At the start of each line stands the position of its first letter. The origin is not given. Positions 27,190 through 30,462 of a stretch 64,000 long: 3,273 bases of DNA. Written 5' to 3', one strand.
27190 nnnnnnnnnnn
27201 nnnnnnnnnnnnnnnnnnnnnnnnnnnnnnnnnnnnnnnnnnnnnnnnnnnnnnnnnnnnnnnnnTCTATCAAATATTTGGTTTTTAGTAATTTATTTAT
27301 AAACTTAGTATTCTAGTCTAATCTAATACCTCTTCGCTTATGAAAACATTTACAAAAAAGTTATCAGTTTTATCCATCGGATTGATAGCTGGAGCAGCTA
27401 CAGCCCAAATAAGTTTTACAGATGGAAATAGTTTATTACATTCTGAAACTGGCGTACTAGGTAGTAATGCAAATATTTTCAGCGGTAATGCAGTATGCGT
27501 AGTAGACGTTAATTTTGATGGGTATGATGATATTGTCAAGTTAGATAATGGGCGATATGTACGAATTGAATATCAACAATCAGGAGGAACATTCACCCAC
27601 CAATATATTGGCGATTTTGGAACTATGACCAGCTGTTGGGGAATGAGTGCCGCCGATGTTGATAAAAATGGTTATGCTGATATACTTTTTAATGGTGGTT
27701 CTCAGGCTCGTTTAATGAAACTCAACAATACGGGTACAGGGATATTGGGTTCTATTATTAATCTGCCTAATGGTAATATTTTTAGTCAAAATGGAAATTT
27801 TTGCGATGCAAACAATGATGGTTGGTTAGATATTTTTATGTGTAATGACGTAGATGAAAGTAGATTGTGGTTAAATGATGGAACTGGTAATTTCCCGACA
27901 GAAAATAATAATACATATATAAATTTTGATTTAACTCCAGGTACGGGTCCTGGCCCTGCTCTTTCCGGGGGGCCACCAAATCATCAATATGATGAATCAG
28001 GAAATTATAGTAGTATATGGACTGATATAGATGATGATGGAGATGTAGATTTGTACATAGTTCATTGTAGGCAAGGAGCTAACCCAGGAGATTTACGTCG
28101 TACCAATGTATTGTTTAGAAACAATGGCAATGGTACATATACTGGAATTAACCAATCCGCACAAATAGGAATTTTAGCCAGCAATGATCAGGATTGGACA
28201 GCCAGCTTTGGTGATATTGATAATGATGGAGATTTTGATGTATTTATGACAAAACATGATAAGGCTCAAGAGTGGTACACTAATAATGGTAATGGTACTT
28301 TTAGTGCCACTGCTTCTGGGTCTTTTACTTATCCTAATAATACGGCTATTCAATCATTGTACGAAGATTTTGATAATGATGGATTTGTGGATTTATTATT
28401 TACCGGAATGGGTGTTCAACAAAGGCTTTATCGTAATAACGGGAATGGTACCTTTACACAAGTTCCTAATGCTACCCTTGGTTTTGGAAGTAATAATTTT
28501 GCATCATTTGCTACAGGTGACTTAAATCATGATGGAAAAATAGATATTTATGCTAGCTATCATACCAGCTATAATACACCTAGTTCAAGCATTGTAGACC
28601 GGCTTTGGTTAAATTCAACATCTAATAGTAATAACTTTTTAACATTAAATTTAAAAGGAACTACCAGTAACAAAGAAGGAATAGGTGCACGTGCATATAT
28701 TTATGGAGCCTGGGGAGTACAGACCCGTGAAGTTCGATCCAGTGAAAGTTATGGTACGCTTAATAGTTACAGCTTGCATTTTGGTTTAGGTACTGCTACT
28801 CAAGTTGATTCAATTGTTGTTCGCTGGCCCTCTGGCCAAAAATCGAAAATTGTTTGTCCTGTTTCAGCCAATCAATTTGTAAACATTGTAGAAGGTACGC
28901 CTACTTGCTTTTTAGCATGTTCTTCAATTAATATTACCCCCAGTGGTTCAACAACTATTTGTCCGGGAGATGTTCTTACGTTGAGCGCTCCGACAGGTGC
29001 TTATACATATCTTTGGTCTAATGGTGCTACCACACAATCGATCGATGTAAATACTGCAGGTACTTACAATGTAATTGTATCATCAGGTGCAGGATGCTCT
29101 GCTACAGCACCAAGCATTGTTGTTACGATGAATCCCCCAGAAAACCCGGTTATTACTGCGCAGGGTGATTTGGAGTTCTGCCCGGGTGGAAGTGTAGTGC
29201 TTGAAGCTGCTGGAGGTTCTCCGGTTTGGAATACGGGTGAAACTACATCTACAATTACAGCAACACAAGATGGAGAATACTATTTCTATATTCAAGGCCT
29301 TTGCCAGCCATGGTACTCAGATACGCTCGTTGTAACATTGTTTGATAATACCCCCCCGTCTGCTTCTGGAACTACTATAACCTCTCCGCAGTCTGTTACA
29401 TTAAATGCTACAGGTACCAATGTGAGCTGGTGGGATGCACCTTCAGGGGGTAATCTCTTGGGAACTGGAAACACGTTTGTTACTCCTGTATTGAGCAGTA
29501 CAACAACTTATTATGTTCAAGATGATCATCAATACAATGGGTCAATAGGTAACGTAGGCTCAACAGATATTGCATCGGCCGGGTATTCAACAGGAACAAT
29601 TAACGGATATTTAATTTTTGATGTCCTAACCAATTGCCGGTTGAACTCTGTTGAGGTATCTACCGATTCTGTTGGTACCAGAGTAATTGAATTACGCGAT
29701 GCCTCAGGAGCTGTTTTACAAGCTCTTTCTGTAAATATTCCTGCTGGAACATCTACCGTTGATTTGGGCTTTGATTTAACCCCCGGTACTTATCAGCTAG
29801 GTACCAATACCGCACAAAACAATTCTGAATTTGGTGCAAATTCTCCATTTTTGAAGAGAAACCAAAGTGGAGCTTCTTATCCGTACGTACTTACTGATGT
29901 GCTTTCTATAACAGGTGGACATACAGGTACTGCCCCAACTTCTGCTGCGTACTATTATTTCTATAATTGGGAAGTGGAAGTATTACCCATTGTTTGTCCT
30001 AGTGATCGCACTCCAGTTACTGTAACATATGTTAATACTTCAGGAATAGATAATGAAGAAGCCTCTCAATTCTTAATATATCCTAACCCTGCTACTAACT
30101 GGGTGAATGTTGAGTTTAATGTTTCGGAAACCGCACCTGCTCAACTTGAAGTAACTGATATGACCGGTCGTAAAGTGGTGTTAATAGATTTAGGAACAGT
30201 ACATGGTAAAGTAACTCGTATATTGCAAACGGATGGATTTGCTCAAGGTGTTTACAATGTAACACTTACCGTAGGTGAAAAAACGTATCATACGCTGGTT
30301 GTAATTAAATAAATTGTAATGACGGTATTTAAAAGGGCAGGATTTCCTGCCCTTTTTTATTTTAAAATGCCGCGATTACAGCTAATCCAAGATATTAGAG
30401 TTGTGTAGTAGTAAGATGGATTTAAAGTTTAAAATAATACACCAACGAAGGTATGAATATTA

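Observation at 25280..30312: Adjacent T9SS-secreted pentaheme cytochrome and CRTAC1-like FG-GAP/ASPIC propeller protein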

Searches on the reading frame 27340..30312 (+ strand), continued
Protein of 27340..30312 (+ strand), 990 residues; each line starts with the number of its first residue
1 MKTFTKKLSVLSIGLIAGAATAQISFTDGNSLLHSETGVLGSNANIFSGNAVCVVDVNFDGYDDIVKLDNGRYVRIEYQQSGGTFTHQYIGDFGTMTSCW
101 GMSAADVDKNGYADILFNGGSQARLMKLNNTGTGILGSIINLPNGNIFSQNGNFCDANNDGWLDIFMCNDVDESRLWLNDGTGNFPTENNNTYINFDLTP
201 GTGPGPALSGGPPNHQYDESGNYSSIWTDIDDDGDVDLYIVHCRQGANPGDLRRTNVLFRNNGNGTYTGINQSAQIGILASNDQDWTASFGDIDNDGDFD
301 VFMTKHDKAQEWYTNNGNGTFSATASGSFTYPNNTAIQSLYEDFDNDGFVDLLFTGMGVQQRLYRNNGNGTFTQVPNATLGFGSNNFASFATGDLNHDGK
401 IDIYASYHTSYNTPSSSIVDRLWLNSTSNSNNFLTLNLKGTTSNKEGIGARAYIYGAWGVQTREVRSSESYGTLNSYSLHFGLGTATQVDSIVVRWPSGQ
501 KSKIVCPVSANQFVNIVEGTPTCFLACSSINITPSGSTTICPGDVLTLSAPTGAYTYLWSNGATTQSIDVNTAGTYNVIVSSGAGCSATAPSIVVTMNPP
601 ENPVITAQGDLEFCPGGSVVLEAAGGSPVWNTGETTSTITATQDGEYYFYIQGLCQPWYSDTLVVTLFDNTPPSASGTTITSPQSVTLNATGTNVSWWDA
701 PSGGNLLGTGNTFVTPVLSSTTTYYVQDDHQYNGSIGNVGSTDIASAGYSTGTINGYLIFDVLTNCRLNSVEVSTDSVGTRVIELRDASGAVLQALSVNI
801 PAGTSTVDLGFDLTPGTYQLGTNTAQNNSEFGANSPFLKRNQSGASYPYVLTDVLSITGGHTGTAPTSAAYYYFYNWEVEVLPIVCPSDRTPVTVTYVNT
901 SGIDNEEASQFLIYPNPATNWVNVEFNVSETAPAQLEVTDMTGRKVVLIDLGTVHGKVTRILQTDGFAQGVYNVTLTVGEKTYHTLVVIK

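Call 103: find_encoding_contigs(protein=P0177, flank=5000, max_places=1)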
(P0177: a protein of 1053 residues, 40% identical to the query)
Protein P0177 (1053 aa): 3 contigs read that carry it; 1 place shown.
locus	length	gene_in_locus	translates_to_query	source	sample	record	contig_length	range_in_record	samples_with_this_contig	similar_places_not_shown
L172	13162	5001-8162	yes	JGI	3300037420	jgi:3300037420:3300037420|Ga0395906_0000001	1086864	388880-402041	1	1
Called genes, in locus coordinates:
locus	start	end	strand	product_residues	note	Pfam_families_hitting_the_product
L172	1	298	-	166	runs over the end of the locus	PF00329:Complex1_30kDa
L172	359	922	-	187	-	PF01058:Oxidored_q6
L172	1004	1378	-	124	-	PF00507:Oxidored_q4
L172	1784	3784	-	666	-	PF07719:TPR_2 (faint), PF13428:TPR_14 (faint), PF13181:TPR_8 (faint), PF13432:TPR_16, PF14559:TPR_19 (weak), PF25068:ARM_TT21_4th (faint), PF07676:PD40 (faint), PF00691:OmpA, +1 more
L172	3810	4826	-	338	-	PF11751:PorP_SprF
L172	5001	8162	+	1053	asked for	PF01839:FG-GAP (faint), PF13517:FG-GAP_3, PF07593:UnbV_ASPIC, PF19081:Ig_7, PF18962:Por_Secre_tail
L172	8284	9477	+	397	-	PF00155:Aminotran_1_2, PF01053:Cys_Met_Meta_PP (weak), PF01041:DegT_DnrJ_EryC1 (weak)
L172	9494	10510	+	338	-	PF00294:PfkB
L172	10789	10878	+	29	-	-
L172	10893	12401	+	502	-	PF01266:DAO, PF06039:Mqo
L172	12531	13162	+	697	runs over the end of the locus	PF17874:TPR_MalT, PF00515:TPR_1 (weak), PF14938:SNAP (weak), PF00515:TPR_1 (weak), PF13424:TPR_12, PF13424:TPR_12, PF07730:HisKA_3, PF02518:HATPase_c, +12 more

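Call 104: find_encoding_contigs(protein=P0234, flank=5000, max_places=1)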
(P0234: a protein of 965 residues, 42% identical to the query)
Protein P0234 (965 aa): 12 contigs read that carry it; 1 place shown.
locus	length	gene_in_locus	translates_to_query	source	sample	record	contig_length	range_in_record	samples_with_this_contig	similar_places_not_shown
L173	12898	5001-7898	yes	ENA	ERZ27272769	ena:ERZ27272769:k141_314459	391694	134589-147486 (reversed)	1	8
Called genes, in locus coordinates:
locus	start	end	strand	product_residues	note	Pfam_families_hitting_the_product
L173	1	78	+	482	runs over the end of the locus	PF00919:UPF0004, PF04055:Radical_SAM, PF01938:TRAM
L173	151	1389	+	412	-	PF00158:Sigma54_activat, PF14532:Sigma54_activ_2, PF07728:AAA_5 (weak), PF25601:AAA_lid_14, PF02954:HTH_8, PF18024:HTH_50 (faint)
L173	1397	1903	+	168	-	PF04390:LptE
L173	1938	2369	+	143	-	-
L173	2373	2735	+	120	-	PF03840:SecG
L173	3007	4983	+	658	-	PF14522:Cytochrome_C7 (faint), PF22113:Mtrc-MtrF_II-IV_dom (faint)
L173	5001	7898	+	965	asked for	PF01839:FG-GAP (faint), PF13517:FG-GAP_3, PF07593:UnbV_ASPIC, PF19081:Ig_7, PF18962:Por_Secre_tail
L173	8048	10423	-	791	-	PF01186:Lysyl_oxidase, PF18962:Por_Secre_tail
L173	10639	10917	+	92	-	PF00166:Cpn10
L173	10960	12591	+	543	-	PF00118:Cpn60_TCP1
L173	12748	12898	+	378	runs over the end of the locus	PF13784:Fic_N, PF02661:Fic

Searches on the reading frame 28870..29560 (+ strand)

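Call 51: search_protein_families(library=pfam, proteins=[window:28870-29560:+], max_evalue=10)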
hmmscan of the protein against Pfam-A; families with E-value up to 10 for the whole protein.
window:28870-29560:+ (230 aa): 3 families
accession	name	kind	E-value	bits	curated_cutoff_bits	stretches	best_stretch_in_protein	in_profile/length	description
PF19081.6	Ig_7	-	3e-15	56.7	27.3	3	163-218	4-64/84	Ig-like domain CHU_C associated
PF13573.12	SprB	-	0.018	15.1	28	1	36-54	19-37/37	SprB repeat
PF04151.21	PPC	-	0.13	13.6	25.9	2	19-72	14-70/70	Bacterial pre-peptidase C-terminal domain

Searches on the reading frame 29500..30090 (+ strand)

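Call 51: search_protein_families(library=pfam, proteins=[window:29500-30090:+], max_evalue=10)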
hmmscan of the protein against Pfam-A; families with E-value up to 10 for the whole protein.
window:29500-30090:+ (197 aa): 1 family
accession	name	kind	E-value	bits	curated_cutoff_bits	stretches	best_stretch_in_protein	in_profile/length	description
PF23623.1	GBD_IRG7_N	-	0.079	13.6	27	1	47-109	24-85/95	IRG7 N-terminal galactose binding domain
